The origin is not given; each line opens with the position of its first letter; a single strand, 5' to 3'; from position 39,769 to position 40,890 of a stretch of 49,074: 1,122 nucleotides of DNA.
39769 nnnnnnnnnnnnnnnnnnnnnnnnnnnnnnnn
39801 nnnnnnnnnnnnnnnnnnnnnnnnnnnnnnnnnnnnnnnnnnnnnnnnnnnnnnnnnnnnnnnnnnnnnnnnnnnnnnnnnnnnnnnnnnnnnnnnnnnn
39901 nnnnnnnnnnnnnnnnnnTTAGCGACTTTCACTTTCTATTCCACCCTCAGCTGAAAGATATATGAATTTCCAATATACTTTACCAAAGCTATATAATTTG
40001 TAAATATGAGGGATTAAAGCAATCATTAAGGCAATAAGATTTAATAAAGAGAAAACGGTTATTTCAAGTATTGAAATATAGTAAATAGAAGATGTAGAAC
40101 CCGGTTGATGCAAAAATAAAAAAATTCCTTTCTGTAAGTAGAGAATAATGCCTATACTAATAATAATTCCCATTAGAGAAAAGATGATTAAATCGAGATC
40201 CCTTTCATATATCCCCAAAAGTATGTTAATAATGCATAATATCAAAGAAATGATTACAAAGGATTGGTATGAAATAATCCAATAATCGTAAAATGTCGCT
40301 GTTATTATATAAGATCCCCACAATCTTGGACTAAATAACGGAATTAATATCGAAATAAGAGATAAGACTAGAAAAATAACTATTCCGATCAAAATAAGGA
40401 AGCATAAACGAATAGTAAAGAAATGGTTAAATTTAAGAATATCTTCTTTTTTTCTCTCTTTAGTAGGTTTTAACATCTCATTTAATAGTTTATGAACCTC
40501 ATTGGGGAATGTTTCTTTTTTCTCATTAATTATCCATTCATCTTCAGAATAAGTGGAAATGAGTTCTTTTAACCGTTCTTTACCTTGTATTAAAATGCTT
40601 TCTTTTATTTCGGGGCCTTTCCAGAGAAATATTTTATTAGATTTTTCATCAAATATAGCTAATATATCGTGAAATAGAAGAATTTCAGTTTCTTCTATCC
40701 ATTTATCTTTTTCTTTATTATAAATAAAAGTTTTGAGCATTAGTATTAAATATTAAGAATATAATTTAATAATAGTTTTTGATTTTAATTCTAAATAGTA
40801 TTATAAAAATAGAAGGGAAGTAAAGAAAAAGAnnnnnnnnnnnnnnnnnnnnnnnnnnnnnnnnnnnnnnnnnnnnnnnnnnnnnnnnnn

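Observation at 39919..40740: Membrane-anchored gelsolin-like domain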

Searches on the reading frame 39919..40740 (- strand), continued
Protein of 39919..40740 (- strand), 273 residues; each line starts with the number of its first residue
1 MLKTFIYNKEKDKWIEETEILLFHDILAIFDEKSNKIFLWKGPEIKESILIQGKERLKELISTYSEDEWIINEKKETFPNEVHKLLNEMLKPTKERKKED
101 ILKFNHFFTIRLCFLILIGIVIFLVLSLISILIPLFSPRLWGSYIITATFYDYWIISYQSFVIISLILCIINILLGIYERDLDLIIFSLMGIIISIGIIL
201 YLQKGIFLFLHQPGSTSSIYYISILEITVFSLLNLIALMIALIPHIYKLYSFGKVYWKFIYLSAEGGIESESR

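Call 78: search_protein_families(library=ncbifam, proteins=[window:39919-40740:-, P0131, P0133, P0054, P0077, P0099], max_evalue=1)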
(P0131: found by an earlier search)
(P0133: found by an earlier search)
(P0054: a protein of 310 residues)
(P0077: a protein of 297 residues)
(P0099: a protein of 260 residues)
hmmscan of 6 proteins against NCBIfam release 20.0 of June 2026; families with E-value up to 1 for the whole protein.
window:39919-40740:- (273 aa): 1 family
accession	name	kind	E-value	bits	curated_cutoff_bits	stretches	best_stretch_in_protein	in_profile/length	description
NF046089.1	CD3337_EF1877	subfamily_domain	0.001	17.9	120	1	47-138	254-341/450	CD3337/EF1877 family mobilome membrane protein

P0131 (283 aa): 2 families
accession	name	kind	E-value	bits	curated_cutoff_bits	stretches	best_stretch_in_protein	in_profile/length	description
NF050115.1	membrane_Rv2732c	subfamily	0.023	14.3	60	1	118-186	37-102/177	Rv2732c family membrane protein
NF002792.0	PRK02919.1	subfamily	0.22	12.3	93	1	106-134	13-41/82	oxaloacetate decarboxylase subunit gamma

P0133 (286 aa): 1 family
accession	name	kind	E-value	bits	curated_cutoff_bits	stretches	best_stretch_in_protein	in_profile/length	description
NF009637.0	PRK13159.1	equivalog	0.24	11.4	247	1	171-210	6-45/156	cytochrome c maturation protein CcmE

P0054 (310 aa): 1 family
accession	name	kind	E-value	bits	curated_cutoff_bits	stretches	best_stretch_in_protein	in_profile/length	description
TIGR02783.1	TrbL_P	equivalog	0.14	11.5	128.85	1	151-244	129-213/298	P-type conjugative transfer protein TrbL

P0077 (297 aa): 1 family
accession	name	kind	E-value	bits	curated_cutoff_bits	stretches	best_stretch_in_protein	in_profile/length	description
NF033486.1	harvest_ssl1498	equivalog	0.0018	18.1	45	1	89-118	19-48/53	photosystem II assembly protein Psb34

P0099 (260 aa): 1 family
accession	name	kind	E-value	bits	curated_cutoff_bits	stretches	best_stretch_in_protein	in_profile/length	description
NF052624.1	TLTLP_motif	equivalog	0.062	13.2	45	1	106-144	18-56/58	TLTLP motif-containing protein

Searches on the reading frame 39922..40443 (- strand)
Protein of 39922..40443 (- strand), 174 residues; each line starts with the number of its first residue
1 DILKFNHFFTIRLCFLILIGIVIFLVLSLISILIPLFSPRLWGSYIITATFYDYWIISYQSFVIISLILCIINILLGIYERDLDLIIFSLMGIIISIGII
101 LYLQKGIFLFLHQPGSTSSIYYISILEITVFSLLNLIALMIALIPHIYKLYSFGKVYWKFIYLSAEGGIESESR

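Call 77: search_solved_structures(query=A9, max_evalue=10)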
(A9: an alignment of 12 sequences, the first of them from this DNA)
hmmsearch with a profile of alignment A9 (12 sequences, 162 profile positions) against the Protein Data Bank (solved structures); distinct sequences matched with E-value up to 10: 9.
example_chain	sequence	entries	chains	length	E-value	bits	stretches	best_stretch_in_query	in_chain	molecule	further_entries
8pqq_C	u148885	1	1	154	1.4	12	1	92-121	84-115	Nucleoside 2-deoxyribosyltransferase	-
8pqq_A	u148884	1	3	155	1.4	12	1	92-121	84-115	Nucleoside 2-deoxyribosyltransferase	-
8pqs_A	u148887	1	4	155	1.4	12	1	92-121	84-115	Nucleoside 2-deoxyribosyltransferase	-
9emx_A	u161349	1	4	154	1.8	11.6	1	92-121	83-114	Nucleoside 2-deoxyribosyltransferase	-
9emw_A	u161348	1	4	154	1.8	11.6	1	92-121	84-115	Nucleoside 2-deoxyribosyltransferase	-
8pqr_B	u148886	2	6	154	1.8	11.6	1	92-121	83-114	Nucleoside 2-deoxyribosyltransferase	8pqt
8qc0_A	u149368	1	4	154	1.8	11.6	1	92-121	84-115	Nucleoside 2-deoxyribosyltransferase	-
8pqp_A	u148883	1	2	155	1.9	11.6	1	92-121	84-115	Nucleoside 2-deoxyribosyltransferase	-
8rh3_A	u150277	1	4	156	1.9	11.6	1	92-121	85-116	Nucleoside 2-deoxyribosyltransferase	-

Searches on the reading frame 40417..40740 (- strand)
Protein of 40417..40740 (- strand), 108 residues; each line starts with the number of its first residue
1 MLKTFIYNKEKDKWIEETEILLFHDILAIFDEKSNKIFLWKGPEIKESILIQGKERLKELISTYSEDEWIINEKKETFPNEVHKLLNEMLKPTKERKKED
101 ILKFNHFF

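Call 4: search_solved_structures(query=window:40417-40740:-, max_evalue=10, show_alignments=3)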
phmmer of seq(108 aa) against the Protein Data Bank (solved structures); distinct sequences matched with E-value up to 10: 0.

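Call 15: search_solved_structures(query=A2, max_evalue=10, show_alignments=5)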
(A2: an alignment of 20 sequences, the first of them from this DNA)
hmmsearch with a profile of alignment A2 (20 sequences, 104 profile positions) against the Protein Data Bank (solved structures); distinct sequences matched with E-value up to 10: 40.
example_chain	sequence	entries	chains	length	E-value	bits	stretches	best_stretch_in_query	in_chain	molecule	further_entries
1d0n_A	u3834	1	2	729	3.4e-07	33.4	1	27-66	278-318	HORSE PLASMA GELSOLIN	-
2fgh_A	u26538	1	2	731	3.5e-07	33.3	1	27-66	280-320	gelsolin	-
9jus_v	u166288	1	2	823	4.5e-07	33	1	21-65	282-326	villin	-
6jeh_A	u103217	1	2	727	3.3e-06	30.2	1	27-66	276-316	Gelsolin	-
6jco_A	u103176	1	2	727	3.8e-06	30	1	27-66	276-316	Gelsolin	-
6jeg_A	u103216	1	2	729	4e-06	29.9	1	27-66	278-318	Gelsolin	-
8vkh_G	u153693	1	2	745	4.5e-06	29.8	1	27-66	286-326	Gelsolin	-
8viz_G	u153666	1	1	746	4.5e-06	29.8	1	27-66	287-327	Gelsolin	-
6qbf_A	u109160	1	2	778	5.4e-06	29.5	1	27-66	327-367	Gelsolin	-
6q9z_A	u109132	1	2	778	5.6e-06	29.5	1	27-66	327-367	Gelsolin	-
7p2b_A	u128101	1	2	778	5.7e-06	29.4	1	27-66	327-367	Gelsolin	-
6q9r_A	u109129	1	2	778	5.7e-06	29.4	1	27-66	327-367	Gelsolin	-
3ffn_A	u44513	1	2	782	5.8e-06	29.4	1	27-66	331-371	Gelsolin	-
5a1k_A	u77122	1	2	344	0.00013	25.1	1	20-68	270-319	ADSEVERIN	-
1j72_A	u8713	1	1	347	0.00015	24.8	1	20-66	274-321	Macrophage capping protein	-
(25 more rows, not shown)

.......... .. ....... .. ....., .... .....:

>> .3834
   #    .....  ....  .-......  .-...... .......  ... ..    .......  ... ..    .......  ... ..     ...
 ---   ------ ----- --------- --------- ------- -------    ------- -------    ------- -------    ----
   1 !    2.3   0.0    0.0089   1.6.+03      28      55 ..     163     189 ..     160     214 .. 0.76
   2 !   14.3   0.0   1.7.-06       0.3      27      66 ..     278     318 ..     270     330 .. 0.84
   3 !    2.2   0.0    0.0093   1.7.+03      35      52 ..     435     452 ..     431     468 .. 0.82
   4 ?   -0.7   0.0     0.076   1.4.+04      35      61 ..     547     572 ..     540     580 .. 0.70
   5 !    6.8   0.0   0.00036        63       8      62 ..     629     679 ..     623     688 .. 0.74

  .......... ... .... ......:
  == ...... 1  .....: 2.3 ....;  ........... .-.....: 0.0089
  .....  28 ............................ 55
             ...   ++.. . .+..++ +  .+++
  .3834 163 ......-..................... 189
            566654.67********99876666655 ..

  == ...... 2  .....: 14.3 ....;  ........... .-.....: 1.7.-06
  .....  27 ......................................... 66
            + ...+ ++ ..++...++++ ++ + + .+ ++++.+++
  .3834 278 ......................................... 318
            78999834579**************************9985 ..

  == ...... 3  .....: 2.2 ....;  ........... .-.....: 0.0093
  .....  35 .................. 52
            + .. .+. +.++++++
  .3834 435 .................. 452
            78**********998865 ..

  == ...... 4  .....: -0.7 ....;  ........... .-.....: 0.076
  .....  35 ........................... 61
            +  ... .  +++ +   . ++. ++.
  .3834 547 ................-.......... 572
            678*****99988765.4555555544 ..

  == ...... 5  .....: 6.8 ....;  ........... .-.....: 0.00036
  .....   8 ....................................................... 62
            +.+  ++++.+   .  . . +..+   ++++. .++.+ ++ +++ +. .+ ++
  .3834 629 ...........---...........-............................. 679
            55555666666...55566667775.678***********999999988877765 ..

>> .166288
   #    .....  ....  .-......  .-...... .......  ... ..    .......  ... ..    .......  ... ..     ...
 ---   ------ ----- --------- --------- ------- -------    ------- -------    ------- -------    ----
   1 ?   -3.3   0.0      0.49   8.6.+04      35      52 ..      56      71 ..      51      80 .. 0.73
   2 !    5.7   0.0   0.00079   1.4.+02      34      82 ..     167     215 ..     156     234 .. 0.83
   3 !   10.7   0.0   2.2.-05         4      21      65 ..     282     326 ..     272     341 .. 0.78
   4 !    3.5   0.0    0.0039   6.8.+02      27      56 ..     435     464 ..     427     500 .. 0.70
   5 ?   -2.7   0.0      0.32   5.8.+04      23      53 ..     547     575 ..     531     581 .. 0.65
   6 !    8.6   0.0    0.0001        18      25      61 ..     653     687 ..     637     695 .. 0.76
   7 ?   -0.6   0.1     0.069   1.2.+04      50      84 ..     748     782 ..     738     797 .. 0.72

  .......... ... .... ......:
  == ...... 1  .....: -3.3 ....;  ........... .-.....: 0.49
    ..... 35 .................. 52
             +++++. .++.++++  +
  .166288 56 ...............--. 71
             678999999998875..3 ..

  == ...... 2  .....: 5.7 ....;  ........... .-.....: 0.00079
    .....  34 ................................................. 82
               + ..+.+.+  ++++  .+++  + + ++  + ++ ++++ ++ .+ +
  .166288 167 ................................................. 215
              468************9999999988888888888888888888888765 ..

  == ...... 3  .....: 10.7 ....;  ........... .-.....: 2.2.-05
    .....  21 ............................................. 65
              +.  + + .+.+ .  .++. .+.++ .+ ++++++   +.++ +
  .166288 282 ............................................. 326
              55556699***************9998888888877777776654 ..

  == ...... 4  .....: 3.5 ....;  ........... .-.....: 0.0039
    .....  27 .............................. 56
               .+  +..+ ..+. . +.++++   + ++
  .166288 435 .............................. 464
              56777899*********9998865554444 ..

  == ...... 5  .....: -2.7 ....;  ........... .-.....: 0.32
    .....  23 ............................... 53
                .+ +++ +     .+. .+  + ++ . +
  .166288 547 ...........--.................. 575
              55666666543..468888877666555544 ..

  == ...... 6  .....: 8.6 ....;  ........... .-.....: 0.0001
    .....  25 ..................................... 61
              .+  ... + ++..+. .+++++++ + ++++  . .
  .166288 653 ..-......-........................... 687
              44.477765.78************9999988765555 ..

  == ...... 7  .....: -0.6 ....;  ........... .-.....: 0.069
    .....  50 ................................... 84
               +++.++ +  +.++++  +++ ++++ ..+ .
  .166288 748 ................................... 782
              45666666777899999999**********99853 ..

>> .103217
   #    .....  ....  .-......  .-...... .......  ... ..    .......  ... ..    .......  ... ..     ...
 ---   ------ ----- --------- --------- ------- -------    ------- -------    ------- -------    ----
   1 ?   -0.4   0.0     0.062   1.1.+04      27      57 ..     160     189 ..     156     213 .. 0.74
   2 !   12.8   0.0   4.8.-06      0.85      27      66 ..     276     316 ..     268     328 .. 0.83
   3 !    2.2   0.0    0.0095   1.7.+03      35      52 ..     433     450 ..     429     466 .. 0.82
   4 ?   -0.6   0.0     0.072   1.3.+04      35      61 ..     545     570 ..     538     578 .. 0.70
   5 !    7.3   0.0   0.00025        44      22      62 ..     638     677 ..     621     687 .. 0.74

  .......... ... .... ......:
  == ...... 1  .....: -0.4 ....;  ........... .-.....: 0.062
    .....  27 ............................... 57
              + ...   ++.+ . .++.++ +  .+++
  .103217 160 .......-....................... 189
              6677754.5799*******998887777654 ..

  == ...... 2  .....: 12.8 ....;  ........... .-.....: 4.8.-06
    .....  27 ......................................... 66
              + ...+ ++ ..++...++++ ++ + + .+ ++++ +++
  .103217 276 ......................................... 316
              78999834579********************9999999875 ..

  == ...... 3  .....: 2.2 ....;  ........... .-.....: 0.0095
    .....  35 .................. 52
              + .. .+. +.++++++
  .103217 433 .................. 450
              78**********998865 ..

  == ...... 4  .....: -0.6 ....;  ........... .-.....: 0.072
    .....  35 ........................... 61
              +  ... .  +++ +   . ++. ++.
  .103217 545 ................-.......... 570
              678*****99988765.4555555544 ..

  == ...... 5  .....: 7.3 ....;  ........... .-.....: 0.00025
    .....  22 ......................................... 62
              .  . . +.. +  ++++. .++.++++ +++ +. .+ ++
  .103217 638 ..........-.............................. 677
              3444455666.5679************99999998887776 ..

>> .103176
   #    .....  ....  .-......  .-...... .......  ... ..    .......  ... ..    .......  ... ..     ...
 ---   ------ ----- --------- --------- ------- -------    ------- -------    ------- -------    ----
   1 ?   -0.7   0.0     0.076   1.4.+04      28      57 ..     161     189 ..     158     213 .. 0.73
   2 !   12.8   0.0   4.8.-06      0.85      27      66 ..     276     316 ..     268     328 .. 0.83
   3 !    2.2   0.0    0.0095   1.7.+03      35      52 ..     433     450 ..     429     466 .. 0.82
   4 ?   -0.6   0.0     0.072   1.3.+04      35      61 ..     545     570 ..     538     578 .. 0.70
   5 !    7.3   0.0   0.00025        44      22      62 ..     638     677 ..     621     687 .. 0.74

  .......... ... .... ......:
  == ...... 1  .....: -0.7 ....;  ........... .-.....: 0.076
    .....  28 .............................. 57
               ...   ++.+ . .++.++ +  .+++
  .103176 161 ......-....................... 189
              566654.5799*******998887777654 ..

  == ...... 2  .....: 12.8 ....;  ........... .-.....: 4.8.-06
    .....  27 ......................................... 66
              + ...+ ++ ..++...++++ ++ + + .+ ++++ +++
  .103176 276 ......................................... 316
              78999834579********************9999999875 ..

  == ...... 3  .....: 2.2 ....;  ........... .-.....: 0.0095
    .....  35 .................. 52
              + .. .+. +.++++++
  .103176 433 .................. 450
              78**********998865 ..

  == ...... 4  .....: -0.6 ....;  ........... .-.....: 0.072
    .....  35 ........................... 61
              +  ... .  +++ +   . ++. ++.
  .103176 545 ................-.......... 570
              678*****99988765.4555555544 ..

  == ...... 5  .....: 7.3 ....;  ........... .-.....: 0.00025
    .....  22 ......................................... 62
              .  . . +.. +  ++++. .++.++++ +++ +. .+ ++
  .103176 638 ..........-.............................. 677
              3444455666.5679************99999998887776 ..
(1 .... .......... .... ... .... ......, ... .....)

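Call 27: predict_structure(alignment_id=A2)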
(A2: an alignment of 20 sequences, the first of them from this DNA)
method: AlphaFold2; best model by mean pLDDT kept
length: 104 residues; sequences in the alignment: 20
mean_pLDDT: 88.3   pTM: 0.76
mean pLDDT of the five models: 88.3, 86.4, 84.8, 84.1, 83.2
residues with pLDDT >= 90: 61; 70-90: 37; 50-70: 6; < 50: 0
segments of 3 or more residues with pLDDT < 50: none
pLDDT, mean of each block of 10 residues (from residue 1): 92 90 92 91 91 92 81 91 92 83 61
secondary structure, 60 per line:
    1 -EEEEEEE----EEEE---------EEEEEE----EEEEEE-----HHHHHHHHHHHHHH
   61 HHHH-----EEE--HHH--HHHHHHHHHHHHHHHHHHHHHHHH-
elements in order: E2-8 E13-16 E26-31 E36-41 H47-64 E70-72 H80-103

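Call 30: fold_search(model_id=the predicted structure, library=pdb)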
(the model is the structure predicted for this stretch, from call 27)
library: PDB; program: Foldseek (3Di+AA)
matches with E <= 10: 594; with E <= 0.001: 4
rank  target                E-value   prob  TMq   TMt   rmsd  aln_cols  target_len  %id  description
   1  7c2f_B                1.7e-05  1.00  0.63  0.72   2.9        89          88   18  Crystal Structure of the Thorarchaeota ProGel/rabbit actin complex (released 2020-08-05)
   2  5a1m                  6.2e-04  1.00  0.51  0.51   3.8        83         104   17  Crystal structure of calcium-bound human adseverin domain A3 (released 2015-09-16)
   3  2fh1_C                7.1e-04  1.00  0.48  0.19   4.8        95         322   14  C-terminal half of gelsolin soaked in low calcium at pH 4.5 (released 2006-06-13)
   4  2fh4_C                7.6e-04  1.00  0.48  0.18   3.8        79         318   15  C-terminal half of gelsolin soaked in EGTA at pH 8 (released 2006-06-13)
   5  2fh4_B                1.0e-03  1.00  0.52  0.19   3.5        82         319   15  C-terminal half of gelsolin soaked in EGTA at pH 8 (released 2006-06-13)
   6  5a1k_B                1.6e-03  1.00  0.49  0.16   3.0        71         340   15  Crystal structure of calcium-free human adseverin domains A1-A3 (released 2015-09-16)
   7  6lje_A                1.6e-03  1.00  0.54  0.55   4.3        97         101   11  Crystal structure of gelsolin G3 domain (calcium and magnesium condition) (released 2020-01-01)
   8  3ffk_A                1.7e-03  1.00  0.45  0.16   4.1        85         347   19  Crystal structure of human Gelsolin domains G1-G3 bound to Actin (released 2009-10-06)
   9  6q9z_A                1.9e-03  1.00  0.50  0.09   3.8        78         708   15  Crystal structure of the pathological G167R variant of calcium-free human gelsolin, (released 2019-11-27)
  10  7c2h_G                1.9e-03  1.00  0.56  0.32   3.9        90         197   16  Crystal Structure of the Thorarchaeota 2DGel3/rabbit actin complex (released 2020-08-05)
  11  5a1k_A                2.0e-03  1.00  0.49  0.16   3.0        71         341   15  Crystal structure of calcium-free human adseverin domains A1-A3 (released 2015-09-16)
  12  7c2g_G                2.0e-03  1.00  0.57  0.33   3.7        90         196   17  Crystal Structure of the Thorarchaeota 2DGel/rabbit actin complex (released 2020-08-05)
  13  1p8x_C                2.0e-03  1.00  0.42  0.17   4.6        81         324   14  The Calcium-Activated C-terminal half of gelsolin (released 2003-10-14)
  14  6jeh_A                2.2e-03  1.00  0.45  0.08   3.0        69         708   16  Crystal structure of calcium free human gelsolin amyloid mutant D187Y (released 2019-06-12)
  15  1rgi_G                2.2e-03  1.00  0.46  0.16   4.1        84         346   19  Crystal structure of gelsolin domains G1-G3 bound to actin (released 2004-07-27)
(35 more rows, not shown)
